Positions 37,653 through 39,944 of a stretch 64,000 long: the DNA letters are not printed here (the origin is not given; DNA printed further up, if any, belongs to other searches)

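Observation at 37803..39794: Unusual fusion of a luciferase-like (F420/flavin-dependent) oxidoreductase to a MenA-type polyprenyltransferase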

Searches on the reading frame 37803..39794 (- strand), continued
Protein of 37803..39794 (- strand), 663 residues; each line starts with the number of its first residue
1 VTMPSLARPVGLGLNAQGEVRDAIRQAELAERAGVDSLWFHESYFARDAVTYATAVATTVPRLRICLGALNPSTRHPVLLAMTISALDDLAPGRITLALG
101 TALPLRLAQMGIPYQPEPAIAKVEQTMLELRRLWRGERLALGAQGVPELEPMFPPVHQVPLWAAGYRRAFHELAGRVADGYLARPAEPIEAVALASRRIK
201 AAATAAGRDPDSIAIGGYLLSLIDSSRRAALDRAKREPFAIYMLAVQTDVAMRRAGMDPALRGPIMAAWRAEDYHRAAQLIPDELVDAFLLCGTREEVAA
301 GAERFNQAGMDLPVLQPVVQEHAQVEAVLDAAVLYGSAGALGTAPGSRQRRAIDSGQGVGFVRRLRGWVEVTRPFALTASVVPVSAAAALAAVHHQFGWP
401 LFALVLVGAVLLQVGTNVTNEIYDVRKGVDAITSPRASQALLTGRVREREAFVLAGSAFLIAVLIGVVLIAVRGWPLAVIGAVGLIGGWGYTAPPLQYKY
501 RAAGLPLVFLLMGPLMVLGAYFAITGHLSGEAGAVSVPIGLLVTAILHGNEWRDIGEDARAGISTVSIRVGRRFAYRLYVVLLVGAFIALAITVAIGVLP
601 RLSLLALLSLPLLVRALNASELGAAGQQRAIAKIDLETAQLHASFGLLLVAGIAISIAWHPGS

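Call 31: search_protein_families(library=ncbifam, proteins=[P0139, P0147, P0161, P0166, P0163, P0152, P0146, P0136, P0154, P0144], max_evalue=1e-20)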
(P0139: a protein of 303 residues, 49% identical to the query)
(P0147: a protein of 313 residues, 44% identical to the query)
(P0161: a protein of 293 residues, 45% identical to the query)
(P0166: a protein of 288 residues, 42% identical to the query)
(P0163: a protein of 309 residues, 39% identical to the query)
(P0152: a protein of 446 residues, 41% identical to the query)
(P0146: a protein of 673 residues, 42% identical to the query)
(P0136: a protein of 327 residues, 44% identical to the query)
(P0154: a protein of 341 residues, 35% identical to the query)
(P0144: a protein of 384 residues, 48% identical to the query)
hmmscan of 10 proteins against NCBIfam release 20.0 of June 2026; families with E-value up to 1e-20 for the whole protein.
P0139 (303 aa): 9 families
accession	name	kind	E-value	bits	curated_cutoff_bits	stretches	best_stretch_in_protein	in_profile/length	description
NF004749.0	PRK06080.1-1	equivalog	4.7e-54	183.6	277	1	5-300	18-309/311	1,4-dihydroxy-2-naphthoate polyprenyltransferase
NF004751.0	PRK06080.1-3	equivalog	1.6e-52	178.9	264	1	4-298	8-295/296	1,4-dihydroxy-2-naphthoate polyprenyltransferase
NF004617.0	PRK05951.1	equivalog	6.2e-49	166.8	239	1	12-299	20-300/306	prenyltransferase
TIGR02235.1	menA_cyano-plnt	equivalog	1.3e-33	116.6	225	1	9-297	2-284/285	2-carboxy-1,4-naphthoquinone phytyltransferase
NF009926.0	PRK13387.1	equivalog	1.9e-33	115.9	316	1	9-299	6-314/317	1,4-dihydroxy-2-naphthoate polyprenyltransferase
TIGR00751.1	menA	equivalog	9.9e-32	110.5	102.15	1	16-294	3-283/284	1,4-dihydroxy-2-naphthoate octaprenyltransferase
NF004750.0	PRK06080.1-2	equivalog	3.5e-31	108.6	346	1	3-297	3-299/301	1,4-dihydroxy-2-naphthoate polyprenyltransferase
NF004753.0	PRK06080.1-5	equivalog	4.1e-31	108.3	555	1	10-298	15-305/312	1,4-dihydroxy-2-naphthoate polyprenyltransferase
NF004754.0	PRK06080.1-6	equivalog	2.4e-26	92.8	522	1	5-288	8-297/308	1,4-dihydroxy-2-naphthoate polyprenyltransferase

P0147 (313 aa): 10 families
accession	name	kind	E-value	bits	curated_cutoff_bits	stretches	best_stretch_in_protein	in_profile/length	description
NF004749.0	PRK06080.1-1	equivalog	3e-60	204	277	1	26-308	22-303/311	1,4-dihydroxy-2-naphthoate polyprenyltransferase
NF004751.0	PRK06080.1-3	equivalog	1.6e-59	201.9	264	1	25-308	12-291/296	1,4-dihydroxy-2-naphthoate polyprenyltransferase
NF009926.0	PRK13387.1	equivalog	8.5e-41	140.1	316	1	27-307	7-308/317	1,4-dihydroxy-2-naphthoate polyprenyltransferase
NF004753.0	PRK06080.1-5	equivalog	2.5e-38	132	555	1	28-306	16-299/312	1,4-dihydroxy-2-naphthoate polyprenyltransferase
NF004750.0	PRK06080.1-2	equivalog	7.6e-37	127.2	346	1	24-303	7-291/301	1,4-dihydroxy-2-naphthoate polyprenyltransferase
TIGR00751.1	menA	equivalog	1.4e-34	119.9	102.15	1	31-306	1-281/284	1,4-dihydroxy-2-naphthoate octaprenyltransferase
NF004617.0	PRK05951.1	equivalog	1.1e-32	113.4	239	1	31-309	22-296/306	prenyltransferase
TIGR02235.1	menA_cyano-plnt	equivalog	2.2e-31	109.2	225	1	25-308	1-281/285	2-carboxy-1,4-naphthoquinone phytyltransferase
NF004754.0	PRK06080.1-6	equivalog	1.5e-30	106.7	522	1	26-308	12-299/308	1,4-dihydroxy-2-naphthoate polyprenyltransferase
NF004752.0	PRK06080.1-4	subfamily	2.5e-24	86.4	289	1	36-268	16-256/300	1,4-dihydroxy-2-naphthoate polyprenyltransferase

P0161 (293 aa): 8 families
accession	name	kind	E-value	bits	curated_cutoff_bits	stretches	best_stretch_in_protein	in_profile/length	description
NF004751.0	PRK06080.1-3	equivalog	1.7e-45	155.9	264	1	3-288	11-293/296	1,4-dihydroxy-2-naphthoate polyprenyltransferase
NF004749.0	PRK06080.1-1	equivalog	2.9e-42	144.9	277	1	3-288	20-305/311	1,4-dihydroxy-2-naphthoate polyprenyltransferase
TIGR02235.1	menA_cyano-plnt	equivalog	5.6e-33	114.4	225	1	5-289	2-284/285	2-carboxy-1,4-naphthoquinone phytyltransferase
NF004617.0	PRK05951.1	equivalog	4.4e-30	104.8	239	1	9-287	21-296/306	prenyltransferase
NF009926.0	PRK13387.1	equivalog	5.5e-28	98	316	0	2-155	3-156/317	1,4-dihydroxy-2-naphthoate polyprenyltransferase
NF004753.0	PRK06080.1-5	equivalog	8.2e-28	97.5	555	1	3-288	12-303/312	1,4-dihydroxy-2-naphthoate polyprenyltransferase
NF004750.0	PRK06080.1-2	equivalog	1.4e-27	96.8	346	1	2-288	6-298/301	1,4-dihydroxy-2-naphthoate polyprenyltransferase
TIGR00751.1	menA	equivalog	1.5e-26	93.5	102.15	1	10-287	1-284/284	1,4-dihydroxy-2-naphthoate octaprenyltransferase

P0166 (288 aa): 8 families
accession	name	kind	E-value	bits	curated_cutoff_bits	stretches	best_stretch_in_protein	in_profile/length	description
NF004749.0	PRK06080.1-1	equivalog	3.5e-53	180.8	277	1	1-287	26-310/311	1,4-dihydroxy-2-naphthoate polyprenyltransferase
NF004751.0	PRK06080.1-3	equivalog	4.6e-51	174.1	264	1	2-284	18-295/296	1,4-dihydroxy-2-naphthoate polyprenyltransferase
NF004617.0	PRK05951.1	equivalog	3.1e-36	125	239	1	2-287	22-302/306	prenyltransferase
NF004753.0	PRK06080.1-5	equivalog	1.9e-35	122.6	555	1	1-287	18-308/312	1,4-dihydroxy-2-naphthoate polyprenyltransferase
NF009926.0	PRK13387.1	equivalog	9.3e-32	110.4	316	1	5-287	14-316/317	1,4-dihydroxy-2-naphthoate polyprenyltransferase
TIGR00751.1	menA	equivalog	2.7e-28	99.2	102.15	1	2-270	1-273/284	1,4-dihydroxy-2-naphthoate octaprenyltransferase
TIGR02235.1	menA_cyano-plnt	equivalog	5.3e-27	94.8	225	1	5-278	10-279/285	2-carboxy-1,4-naphthoquinone phytyltransferase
NF004750.0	PRK06080.1-2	equivalog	1.6e-24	86.8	346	1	2-279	14-294/301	1,4-dihydroxy-2-naphthoate polyprenyltransferase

P0163 (309 aa): 10 families
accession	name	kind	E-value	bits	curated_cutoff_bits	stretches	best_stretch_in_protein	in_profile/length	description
NF004749.0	PRK06080.1-1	equivalog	3.8e-57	193.8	277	1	9-308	14-310/311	1,4-dihydroxy-2-naphthoate polyprenyltransferase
NF004751.0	PRK06080.1-3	equivalog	4.4e-55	187.3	264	1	13-305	9-295/296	1,4-dihydroxy-2-naphthoate polyprenyltransferase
NF004617.0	PRK05951.1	equivalog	1.2e-40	139.5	239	1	8-307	8-301/306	prenyltransferase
NF009926.0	PRK13387.1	equivalog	5.2e-37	127.6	316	1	21-306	10-314/317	1,4-dihydroxy-2-naphthoate polyprenyltransferase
NF004750.0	PRK06080.1-2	equivalog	1.6e-34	119.6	346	1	12-305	4-300/301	1,4-dihydroxy-2-naphthoate polyprenyltransferase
TIGR00751.1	menA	equivalog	8.2e-33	114.1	102.15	1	22-288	1-270/284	1,4-dihydroxy-2-naphthoate octaprenyltransferase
NF004753.0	PRK06080.1-5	equivalog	1.4e-31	109.8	555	1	14-307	11-307/312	1,4-dihydroxy-2-naphthoate polyprenyltransferase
TIGR02235.1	menA_cyano-plnt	equivalog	6.9e-28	97.7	225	1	17-303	2-283/285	2-carboxy-1,4-naphthoquinone phytyltransferase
NF004752.0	PRK06080.1-4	subfamily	1.5e-27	97.1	289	1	27-273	16-269/300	1,4-dihydroxy-2-naphthoate polyprenyltransferase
NF004754.0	PRK06080.1-6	equivalog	2.4e-25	89.6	522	1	14-306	9-304/308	1,4-dihydroxy-2-naphthoate polyprenyltransferase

P0152 (446 aa): 10 families
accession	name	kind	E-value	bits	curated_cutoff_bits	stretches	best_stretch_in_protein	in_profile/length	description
NF004749.0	PRK06080.1-1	equivalog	8.2e-54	182.8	277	1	147-445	18-310/311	1,4-dihydroxy-2-naphthoate polyprenyltransferase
NF004751.0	PRK06080.1-3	equivalog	1.4e-51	175.8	264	1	147-442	9-295/296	1,4-dihydroxy-2-naphthoate polyprenyltransferase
NF004617.0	PRK05951.1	equivalog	9.9e-47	159.5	239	1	155-445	21-302/306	prenyltransferase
NF004753.0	PRK06080.1-5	equivalog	2.1e-35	122.4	555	1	150-445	13-308/312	1,4-dihydroxy-2-naphthoate polyprenyltransferase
TIGR00751.1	menA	equivalog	7.6e-33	114.2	102.15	1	156-417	1-265/284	1,4-dihydroxy-2-naphthoate octaprenyltransferase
TIGR02235.1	menA_cyano-plnt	equivalog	8.1e-32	110.7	225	1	150-441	1-284/285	2-carboxy-1,4-naphthoquinone phytyltransferase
NF009926.0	PRK13387.1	equivalog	2.9e-30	105.5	316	1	155-444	10-315/317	1,4-dihydroxy-2-naphthoate polyprenyltransferase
NF004750.0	PRK06080.1-2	equivalog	5.4e-29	101.5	346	1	147-440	5-298/301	1,4-dihydroxy-2-naphthoate polyprenyltransferase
NF004752.0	PRK06080.1-4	subfamily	7.4e-23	81.6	289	1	160-418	15-278/300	1,4-dihydroxy-2-naphthoate polyprenyltransferase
NF004754.0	PRK06080.1-6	equivalog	9.9e-22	77.7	522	1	149-443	10-304/308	1,4-dihydroxy-2-naphthoate polyprenyltransferase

P0146 (673 aa): 0 families

P0136 (327 aa): 6 families
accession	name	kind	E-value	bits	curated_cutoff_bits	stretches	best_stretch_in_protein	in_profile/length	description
NF002619.0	PRK02271.1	equivalog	4.1e-40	138.1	276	1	8-300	14-304/329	5,10-methylenetetrahydromethanopterin reductase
TIGR03555.1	F420_mer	equivalog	5.5e-33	114.7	348.7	1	11-297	15-300/325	5,10-methylenetetrahydromethanopterin reductase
TIGR03841.1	F420_Rv3093c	subfamily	8.3e-27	94.3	213.65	1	6-303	8-296/298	LLM class F420-dependent oxidoreductase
TIGR03559.1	F420_Rv3520c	subfamily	2.8e-26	92.3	335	1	4-298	9-321/325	LLM class F420-dependent oxidoreductase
TIGR03857.1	F420_MSMEG_2249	hypoth_equivalog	4.3e-23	82.1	218.4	1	6-197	12-203/329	TIGR03857 family LLM class F420-dependent oxidoreductase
TIGR03564.1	F420_MSMEG_4879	subfamily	8.6e-23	81.3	234.25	1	11-222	2-213/265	TIGR03564 family F420-dependent LLM class oxidoreductase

P0154 (341 aa): 12 families
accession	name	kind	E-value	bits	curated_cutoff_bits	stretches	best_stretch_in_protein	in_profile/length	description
NF002619.0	PRK02271.1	equivalog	1.1e-61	208.9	276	1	7-328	3-319/329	5,10-methylenetetrahydromethanopterin reductase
TIGR03555.1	F420_mer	equivalog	1.8e-53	182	348.7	1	8-310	2-301/325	5,10-methylenetetrahydromethanopterin reductase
TIGR04024.1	F420_NP1902A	hypoth_equivalog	7.7e-39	133.3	345.4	1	9-305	6-301/330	TIGR04024 family LLM class F420-dependent oxidoreductase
TIGR03559.1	F420_Rv3520c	subfamily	1.9e-34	119.2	335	1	8-309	3-320/325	LLM class F420-dependent oxidoreductase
TIGR03619.1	F420_Rv2161c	subfamily_domain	2.5e-30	105.9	166.9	1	22-225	2-225/247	TIGR03619 family F420-dependent LLM class oxidoreductase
TIGR03564.1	F420_MSMEG_4879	subfamily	8.3e-30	104.3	234.25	1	20-233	1-212/265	TIGR03564 family F420-dependent LLM class oxidoreductase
TIGR03841.1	F420_Rv3093c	subfamily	5.4e-29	101.5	213.65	1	10-317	2-298/298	LLM class F420-dependent oxidoreductase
TIGR03842.1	F420_CPS_4043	hypoth_equivalog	1.9e-25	89.7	295.45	1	7-233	2-220/329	TIGR03842 family LLM class F420-dependent oxidoreductase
TIGR03857.1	F420_MSMEG_2249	hypoth_equivalog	7.7e-24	84.5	218.4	1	17-228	13-223/329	TIGR03857 family LLM class F420-dependent oxidoreductase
TIGR03621.1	F420_MSMEG_2516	subfamily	2.9e-22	79.2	213.15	1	5-179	1-173/295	TIGR03621 family F420-dependent LLM class oxidoreductase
TIGR03617.1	F420_MSMEG_2256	subfamily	3.9e-22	78.6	278.15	1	24-327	1-313/318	TIGR03617 family F420-dependent LLM class oxidoreductase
TIGR03854.1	F420_MSMEG_3544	hypoth_equivalog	9.5e-21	74.4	295.6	0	6-234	1-231/290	TIGR03854 family LLM class F420-dependent oxidoreductase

P0144 (384 aa): 8 families
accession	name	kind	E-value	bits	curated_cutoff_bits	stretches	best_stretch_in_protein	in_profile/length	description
NF004749.0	PRK06080.1-1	equivalog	3.7e-49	167.5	277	1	79-380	12-308/311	1,4-dihydroxy-2-naphthoate polyprenyltransferase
NF004751.0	PRK06080.1-3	equivalog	1.2e-43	149.8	264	1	83-379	7-295/296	1,4-dihydroxy-2-naphthoate polyprenyltransferase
NF004617.0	PRK05951.1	equivalog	3.1e-34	118.5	239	1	92-382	19-302/306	prenyltransferase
NF009926.0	PRK13387.1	equivalog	8.1e-32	110.6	316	1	87-380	4-314/317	1,4-dihydroxy-2-naphthoate polyprenyltransferase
TIGR02235.1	menA_cyano-plnt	equivalog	5.8e-29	101.3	225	1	89-376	2-282/285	2-carboxy-1,4-naphthoquinone phytyltransferase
TIGR00751.1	menA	equivalog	9.1e-25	87.7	102.15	1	95-345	2-258/284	1,4-dihydroxy-2-naphthoate octaprenyltransferase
NF004750.0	PRK06080.1-2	equivalog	3e-24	85.9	346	1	85-344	5-270/301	1,4-dihydroxy-2-naphthoate polyprenyltransferase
NF004753.0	PRK06080.1-5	equivalog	1.1e-21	77.3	555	1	89-378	14-304/312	1,4-dihydroxy-2-naphthoate polyprenyltransferase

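Call 32: search_protein_families(library=pfam, proteins=[P0152, P0158, P0168, P0191, P0209, P0264, P0146, P0144, P0192, P0125], max_evalue=0.01)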
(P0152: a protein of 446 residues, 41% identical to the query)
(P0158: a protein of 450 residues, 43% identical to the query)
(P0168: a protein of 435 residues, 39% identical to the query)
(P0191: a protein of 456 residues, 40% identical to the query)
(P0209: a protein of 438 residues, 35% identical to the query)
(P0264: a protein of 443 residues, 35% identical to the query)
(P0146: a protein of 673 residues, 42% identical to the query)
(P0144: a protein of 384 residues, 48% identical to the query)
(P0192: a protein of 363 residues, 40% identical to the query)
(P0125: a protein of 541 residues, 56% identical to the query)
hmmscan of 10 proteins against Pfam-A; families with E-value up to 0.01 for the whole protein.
P0152 (446 aa): 1 family
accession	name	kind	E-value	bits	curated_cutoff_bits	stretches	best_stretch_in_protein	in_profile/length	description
PF01040.23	UbiA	-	2.3e-31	109.4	34.2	1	169-418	3-244/250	UbiA prenyltransferase family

P0158 (450 aa): 2 families
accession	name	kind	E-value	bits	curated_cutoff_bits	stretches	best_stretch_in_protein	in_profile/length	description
PF01040.23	UbiA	-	6.3e-30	104.7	34.2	1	172-404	2-226/250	UbiA prenyltransferase family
PF01243.27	PNPOx_N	-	5.9e-05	23.9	28.1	1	8-93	1-83/120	Pyridoxamine 5'-phosphate oxidase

P0168 (435 aa): 1 family
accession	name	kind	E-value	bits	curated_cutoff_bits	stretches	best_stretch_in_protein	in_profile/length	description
PF01040.23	UbiA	-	1.1e-29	103.9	34.2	1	172-403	16-240/250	UbiA prenyltransferase family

P0191 (456 aa): 3 families
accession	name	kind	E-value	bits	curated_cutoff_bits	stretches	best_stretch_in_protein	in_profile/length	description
PF01040.23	UbiA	-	8.6e-32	110.8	34.2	1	180-427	2-239/250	UbiA prenyltransferase family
PF07883.17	Cupin_2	-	3.7e-12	46.2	27.2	1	47-113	3-69/70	Cupin domain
PF02311.25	AraC_binding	-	9.9e-05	22.5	21.1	1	54-108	15-69/135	AraC-like ligand binding domain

P0209 (438 aa): 2 families
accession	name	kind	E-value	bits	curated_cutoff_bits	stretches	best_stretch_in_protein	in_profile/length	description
PF01040.23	UbiA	-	2e-27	96.5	34.2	1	165-400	3-227/250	UbiA prenyltransferase family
PF01243.27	PNPOx_N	-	0.00043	21.1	28.1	1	4-116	1-110/120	Pyridoxamine 5'-phosphate oxidase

P0264 (443 aa): 1 family
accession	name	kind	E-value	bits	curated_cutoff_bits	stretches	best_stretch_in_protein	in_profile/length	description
PF01040.23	UbiA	-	1.9e-31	109.7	34.2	1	170-397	6-226/250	UbiA prenyltransferase family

P0146 (673 aa): 1 family
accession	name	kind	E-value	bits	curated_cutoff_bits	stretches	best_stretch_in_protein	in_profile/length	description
PF01040.23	UbiA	-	4.5e-05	23.3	34.2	1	416-563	2-136/250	UbiA prenyltransferase family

P0144 (384 aa): 6 families
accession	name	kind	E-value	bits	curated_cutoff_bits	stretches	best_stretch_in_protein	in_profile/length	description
PF01040.23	UbiA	-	1.8e-33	116.3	34.2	1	103-337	2-227/250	UbiA prenyltransferase family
PF12728.13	HTH_17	-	4.1e-15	56.2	27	1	16-64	2-50/51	Helix-turn-helix domain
PF13384.12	HTH_23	-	0.005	17.1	24.6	0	15-38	17-40/50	Homeodomain-like domain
PF13309.12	HTH_22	-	0.0051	17.3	29.6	0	18-36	44-62/63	HTH domain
PF12840.13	HTH_20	-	0.0052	17.2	27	0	14-37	17-40/51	Helix-turn-helix domain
PF08281.18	Sigma70_r4_2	-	0.0056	16.7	25.7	0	16-40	27-51/54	Sigma-70, region 4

P0192 (363 aa): 1 family
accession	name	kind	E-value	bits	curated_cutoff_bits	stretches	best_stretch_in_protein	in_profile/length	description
PF01040.23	UbiA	-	9.7e-32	110.6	34.2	1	80-308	2-221/250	UbiA prenyltransferase family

P0125 (541 aa): 2 families
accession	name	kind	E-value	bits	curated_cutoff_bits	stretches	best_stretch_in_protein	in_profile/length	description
PF00296.26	Bac_luciferase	-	1.2e-53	183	27.9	1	238-531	14-312/314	Luciferase-like monooxygenase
PF19871.4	DUF6344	-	0.0071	16.9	35.6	0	416-431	5-18/34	Family of unknown function (DUF6344)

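Call 35: find_encoding_contigs(protein=P0139, flank=7000, max_places=3)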
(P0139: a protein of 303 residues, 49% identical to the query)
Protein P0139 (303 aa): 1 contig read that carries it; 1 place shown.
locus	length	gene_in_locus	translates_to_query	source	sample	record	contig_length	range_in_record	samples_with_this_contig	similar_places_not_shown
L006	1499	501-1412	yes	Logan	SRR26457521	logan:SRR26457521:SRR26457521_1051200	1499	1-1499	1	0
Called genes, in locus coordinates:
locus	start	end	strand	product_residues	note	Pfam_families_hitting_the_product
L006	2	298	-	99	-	?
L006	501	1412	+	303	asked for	PF01040:UbiA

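Call 36: find_encoding_contigs(protein=P0136, flank=7000, max_places=3)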
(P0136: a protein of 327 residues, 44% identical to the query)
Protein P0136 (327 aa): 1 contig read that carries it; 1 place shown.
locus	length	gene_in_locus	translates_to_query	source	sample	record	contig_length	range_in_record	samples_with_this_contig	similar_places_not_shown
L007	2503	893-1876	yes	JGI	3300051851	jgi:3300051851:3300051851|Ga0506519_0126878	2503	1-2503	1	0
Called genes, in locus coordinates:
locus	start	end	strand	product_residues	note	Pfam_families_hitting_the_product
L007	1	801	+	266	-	?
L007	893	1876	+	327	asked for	PF00296:Bac_luciferase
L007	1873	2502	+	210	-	?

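Call 39: find_encoding_contigs(protein=P0147, flank=8000, max_places=3)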
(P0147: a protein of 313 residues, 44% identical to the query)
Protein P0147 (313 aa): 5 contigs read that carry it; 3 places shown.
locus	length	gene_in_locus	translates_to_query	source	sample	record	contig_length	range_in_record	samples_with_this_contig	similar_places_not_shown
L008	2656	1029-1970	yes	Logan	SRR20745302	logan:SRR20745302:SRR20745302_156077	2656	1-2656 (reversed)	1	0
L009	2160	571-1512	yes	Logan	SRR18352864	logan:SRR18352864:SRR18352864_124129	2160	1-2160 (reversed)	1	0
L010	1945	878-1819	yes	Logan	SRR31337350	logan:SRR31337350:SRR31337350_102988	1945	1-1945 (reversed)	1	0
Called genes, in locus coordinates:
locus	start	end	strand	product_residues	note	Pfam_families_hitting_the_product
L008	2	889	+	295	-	?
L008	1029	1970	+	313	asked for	PF01040:UbiA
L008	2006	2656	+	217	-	?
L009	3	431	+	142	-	?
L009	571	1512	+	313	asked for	PF01040:UbiA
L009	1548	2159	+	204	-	?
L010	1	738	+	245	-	?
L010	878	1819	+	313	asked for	PF01040:UbiA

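Call 40: find_encoding_contigs(protein=P0158, flank=8000, max_places=3)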
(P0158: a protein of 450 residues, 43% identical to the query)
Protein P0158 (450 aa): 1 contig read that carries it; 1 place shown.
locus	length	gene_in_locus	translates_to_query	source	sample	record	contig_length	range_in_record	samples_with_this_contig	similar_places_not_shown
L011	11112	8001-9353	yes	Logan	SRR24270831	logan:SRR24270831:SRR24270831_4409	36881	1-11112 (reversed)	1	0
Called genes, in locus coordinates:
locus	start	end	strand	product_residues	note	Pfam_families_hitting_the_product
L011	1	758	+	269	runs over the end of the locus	PF13480:Acetyltransf_6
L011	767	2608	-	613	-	PF07690:MFS_1, PF00854:PTR2, PF07690:MFS_1 (weak)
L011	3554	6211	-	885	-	PF02129:Peptidase_S15, PF08530:PepX_C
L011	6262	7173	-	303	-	-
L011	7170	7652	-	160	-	PF00392:GntR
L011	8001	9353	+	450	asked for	PF01040:UbiA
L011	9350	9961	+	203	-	PF02517:Rce1-like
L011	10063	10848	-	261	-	PF00459:Inositol_P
